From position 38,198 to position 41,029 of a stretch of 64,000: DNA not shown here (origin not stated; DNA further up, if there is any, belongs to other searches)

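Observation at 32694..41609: Glycyl-radical-enzyme operon of unassigned function, with two flavoproteins, an exported glycerophosphodiesterase and an atypical MFS carrier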

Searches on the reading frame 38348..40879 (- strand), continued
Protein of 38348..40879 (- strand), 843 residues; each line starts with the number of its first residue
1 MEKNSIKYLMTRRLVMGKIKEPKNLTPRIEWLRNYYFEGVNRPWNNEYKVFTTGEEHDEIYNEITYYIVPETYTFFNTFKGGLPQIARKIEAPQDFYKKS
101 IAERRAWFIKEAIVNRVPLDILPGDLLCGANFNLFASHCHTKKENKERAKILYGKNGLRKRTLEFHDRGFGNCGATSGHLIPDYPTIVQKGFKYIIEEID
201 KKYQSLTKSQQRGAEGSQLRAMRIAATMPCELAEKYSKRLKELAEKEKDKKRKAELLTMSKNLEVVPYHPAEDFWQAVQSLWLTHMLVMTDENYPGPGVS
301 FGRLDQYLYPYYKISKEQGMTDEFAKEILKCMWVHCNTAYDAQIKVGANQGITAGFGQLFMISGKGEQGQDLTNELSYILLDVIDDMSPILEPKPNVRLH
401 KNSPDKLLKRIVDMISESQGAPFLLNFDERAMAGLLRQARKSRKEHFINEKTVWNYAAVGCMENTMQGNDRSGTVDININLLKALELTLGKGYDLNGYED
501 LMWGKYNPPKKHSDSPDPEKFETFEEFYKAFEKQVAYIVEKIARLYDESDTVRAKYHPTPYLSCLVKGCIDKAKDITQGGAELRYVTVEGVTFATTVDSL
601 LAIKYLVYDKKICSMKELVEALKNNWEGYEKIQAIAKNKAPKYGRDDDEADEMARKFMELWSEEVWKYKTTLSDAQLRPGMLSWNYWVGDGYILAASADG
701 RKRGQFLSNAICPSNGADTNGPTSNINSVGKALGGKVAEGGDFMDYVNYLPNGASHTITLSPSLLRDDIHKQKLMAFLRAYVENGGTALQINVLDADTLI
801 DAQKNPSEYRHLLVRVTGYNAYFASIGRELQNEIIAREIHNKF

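Call 61: search_protein_families(library=ncbifam, proteins=[L063:12373-13350:+], max_evalue=1e-8)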
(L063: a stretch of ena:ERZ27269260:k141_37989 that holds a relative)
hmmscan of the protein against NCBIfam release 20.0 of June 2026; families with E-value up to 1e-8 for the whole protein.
L063:12373-13350:+ (325 aa): 19 families
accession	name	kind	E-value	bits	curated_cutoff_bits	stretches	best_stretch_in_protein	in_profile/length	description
TIGR02152.1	D_ribokin_bact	equivalog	3.1e-41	141.6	299.65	1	13-302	3-289/298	ribokinase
TIGR04382.1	myo_inos_iolC_N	equivalog_domain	3.4e-36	125.1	300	1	9-312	2-308/309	5-dehydro-2-deoxygluconokinase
NF008353.0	PRK11142.1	equivalog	1.1e-33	117.1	341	1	40-302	33-292/307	ribokinase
NF053626.1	RibKinHalex1628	equivalog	9.8e-32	110.6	330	1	35-313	27-291/293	ATP-dependent ribose-1-phosphate kinase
NF049991.1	TagKinase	equivalog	3.2e-25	88.6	420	1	48-318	43-320/321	tagatose kinase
NF006957.1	PRK09434.1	equivalog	1.3e-22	80.7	450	1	44-302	25-295/302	fructokinase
NF047869.1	myo_kin_aldol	exception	2e-20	72.7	600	1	7-316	5-334/586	bifunctional 5-dehydro-2-deoxygluconokinase/5-dehydro-2-deoxyphosphogluconate aldolase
NF040938.1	KDG_KDGal_kin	equivalog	4.3e-19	68.7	400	1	47-299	31-289/305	bifunctional 2-dehydro-3-deoxygluconokinase/2-dehydro-3-deoxygalactonokinase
NF007321.0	PRK09813.1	equivalog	6.6e-18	65.1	247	1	45-291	23-252/261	fructoselysine 6-kinase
TIGR03168.1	1-PFK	subfamily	1.2e-17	63.8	216.4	1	38-300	27-288/305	hexose kinase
NF041332.1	KDG_KDGal_kin_Halo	equivalog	1.5e-17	64.1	440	1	36-292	23-290/320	bifunctional 2-dehydro-3-deoxygluconokinase/2-dehydro-3-deoxygalactonokinase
NF041134.1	R1P_kin_Thcocales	equivalog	2.8e-17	63.1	500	1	9-302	1-271/291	ADP-dependent ribose-1-phosphate kinase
TIGR03828.1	pfkB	equivalog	2.1e-15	56.6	292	1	40-299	29-287/305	1-phosphofructokinase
NF007416.0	PRK09954.1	equivalog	2.9e-15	56.1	561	1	13-293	62-339/362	sugar kinase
NF007355.0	PRK09850.1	equivalog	2.2e-12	46.7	540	1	11-292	7-285/313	pseudouridine kinase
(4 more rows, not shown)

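Call 81: search_protein_families(library=pfam, alignment_id=A2, max_evalue=0.00001)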
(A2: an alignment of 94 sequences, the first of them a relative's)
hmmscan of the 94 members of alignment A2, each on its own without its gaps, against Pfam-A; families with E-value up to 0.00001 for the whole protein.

A. member 1, L006:8265-9764:+ (500 aa): 1 family
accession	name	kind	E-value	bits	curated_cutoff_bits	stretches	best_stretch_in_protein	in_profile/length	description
PF00171.27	Aldedh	-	3.7e-135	451.5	23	1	12-478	1-461/461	Aldehyde dehydrogenase family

B. families by the number of members that match (of 94 scanned): 110 families (the first 25 are shown)
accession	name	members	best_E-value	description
PF00072.30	Response_reg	4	3.1e-29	Response regulator receiver domain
PF00890.30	FAD_binding_2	3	7e-62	FAD binding domain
PF13426.13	PAS_9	3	1.6e-17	PAS domain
PF02901.20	PFL-like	2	4.5e-166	Pyruvate formate lyase-like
PF00501.34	AMP-binding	2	8.5e-93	AMP-binding enzyme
PF01370.27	Epimerase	2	2e-55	NAD dependent epimerase/dehydratase family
PF07690.21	MFS_1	2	1e-54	Major Facilitator Superfamily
PF02782.22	FGGY_C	2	3.6e-46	FGGY family of carbohydrate kinases, C-terminal domain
PF02518.31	HATPase_c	2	3.9e-23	Histidine kinase-, DNA gyrase B-, and HSP90-like ATPase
PF01966.28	HD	2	1.8e-19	HD domain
PF00989.32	PAS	2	3e-19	PAS fold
PF00293.34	NUDIX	2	3.1e-19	NUDIX domain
PF13450.12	NAD_binding_8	2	3.6e-13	NAD(P)-binding Rossmann-like domain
PF08448.16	PAS_4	2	9.1e-13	PAS fold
PF07992.20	Pyr_redox_2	2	2.4e-10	Pyridine nucleotide-disulphide oxidoreductase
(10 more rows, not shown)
